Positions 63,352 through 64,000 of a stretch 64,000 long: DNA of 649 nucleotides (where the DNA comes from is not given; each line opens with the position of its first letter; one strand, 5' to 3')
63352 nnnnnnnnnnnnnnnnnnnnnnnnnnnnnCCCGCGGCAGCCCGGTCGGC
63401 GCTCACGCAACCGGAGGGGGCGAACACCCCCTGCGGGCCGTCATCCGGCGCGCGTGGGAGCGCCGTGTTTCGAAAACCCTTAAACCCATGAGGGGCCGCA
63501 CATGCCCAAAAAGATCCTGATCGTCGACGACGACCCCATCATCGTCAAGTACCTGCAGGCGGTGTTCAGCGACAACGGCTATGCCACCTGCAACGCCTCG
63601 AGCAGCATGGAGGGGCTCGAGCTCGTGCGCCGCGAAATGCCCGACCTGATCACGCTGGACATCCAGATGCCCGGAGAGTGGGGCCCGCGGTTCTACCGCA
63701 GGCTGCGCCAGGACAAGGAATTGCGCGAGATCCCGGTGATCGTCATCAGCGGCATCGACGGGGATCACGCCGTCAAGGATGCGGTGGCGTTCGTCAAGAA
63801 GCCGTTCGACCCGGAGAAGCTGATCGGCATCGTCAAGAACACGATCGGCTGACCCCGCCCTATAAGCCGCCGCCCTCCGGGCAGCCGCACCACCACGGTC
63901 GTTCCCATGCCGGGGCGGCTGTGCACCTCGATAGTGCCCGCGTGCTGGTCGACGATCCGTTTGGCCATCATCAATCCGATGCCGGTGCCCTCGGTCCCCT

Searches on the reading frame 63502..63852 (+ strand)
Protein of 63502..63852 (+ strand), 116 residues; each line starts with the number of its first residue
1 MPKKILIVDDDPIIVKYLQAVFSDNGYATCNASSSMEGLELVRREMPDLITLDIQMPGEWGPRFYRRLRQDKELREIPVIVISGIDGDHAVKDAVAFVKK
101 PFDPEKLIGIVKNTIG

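Call 4: search_protein_families(library=pfam, proteins=[window:63502-63852:+], max_evalue=0.01)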
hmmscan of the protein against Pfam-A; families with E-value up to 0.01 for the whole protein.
window:63502-63852:+ (116 aa): 1 family
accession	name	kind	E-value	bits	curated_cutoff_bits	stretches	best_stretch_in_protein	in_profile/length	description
PF00072.30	Response_reg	-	4.6e-23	81.9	30.2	1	5-111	1-110/111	Response regulator receiver domain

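Call 5: search_protein_families(library=ncbifam, proteins=[window:63502-63852:+], max_evalue=0.01)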
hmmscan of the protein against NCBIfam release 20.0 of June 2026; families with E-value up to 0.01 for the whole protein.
window:63502-63852:+ (116 aa): 95 families (the best 25 are shown)
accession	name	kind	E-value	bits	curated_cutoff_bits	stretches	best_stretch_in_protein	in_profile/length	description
NF045717.1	DVU0259_DivK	exception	2.6e-54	182.4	160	1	1-116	1-117/117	DVU0259 family response regulator domain-containing protein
TIGR02154.1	PhoB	equivalog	1.5e-16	60.4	296.2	1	1-113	1-118/226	phosphate regulon transcriptional regulator PhoB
NF007135.0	PRK09581.1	equivalog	1.9e-15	56.6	474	1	1-108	1-113/457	PleD family two-component system response regulator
NF007005.1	PRK09468.1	equivalog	5.4e-15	55.4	331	1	3-112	4-116/237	osmolarity response regulator transcription factor OmpR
NF051870.1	NAssimRespRegNtrX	equivalog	5.9e-14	51.8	600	1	4-114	3-118/452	nitrogen assimilation response regulator NtrX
NF045505.1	RR_RssB_Pseudo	equivalog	6.9e-14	51.7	700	1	4-95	7-93/394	two-component system response regulator RssB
NF040689.1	MtrAB_MtrA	equivalog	1.7e-13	50.5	300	1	5-113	1-111/219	MtrAB system response regulator MtrA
NF008034.0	PRK10766.1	equivalog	2.4e-13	50.1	275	1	1-114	1-116/231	two-component system response regulator TorR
NF007969.0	PRK10693.1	equivalog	3.4e-13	49.3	329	1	3-87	8-90/337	two-component system response regulator RssB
NF040534.1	resp_reg_YycF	equivalog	2.6e-12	46.5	340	1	3-113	1-113/231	response regulator YycF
NF045944.1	ResRegRpaBCyano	equivalog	4.1e-12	46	330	1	6-107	1-104/229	response regulator transcription factor RpaB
NF041733.1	resp_reg_CseB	equivalog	4.6e-12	45.8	350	1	4-109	2-109/228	two-component system response regulator CseB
NF047793.1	ResRegPgtA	equivalog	4.8e-12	45.4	650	1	3-114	6-120/414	two-component system response regulator PgtA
TIGR01818.1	ntrC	equivalog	9.3e-12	44.5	558.6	1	5-114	1-113/463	nitrogen regulation protein NR(I)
NF008469.0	PRK11361.1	equivalog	3.2e-11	42.6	714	1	3-114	5-119/461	acetoacetate metabolism transcriptional regulator AtoC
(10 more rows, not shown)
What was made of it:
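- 63502..63852 (+): DVU0259/DivK-family receiver-only response regulator. It follows tmcA in nearly all tmc loci. NF045717 182 bits (cut-off 160), call 5.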
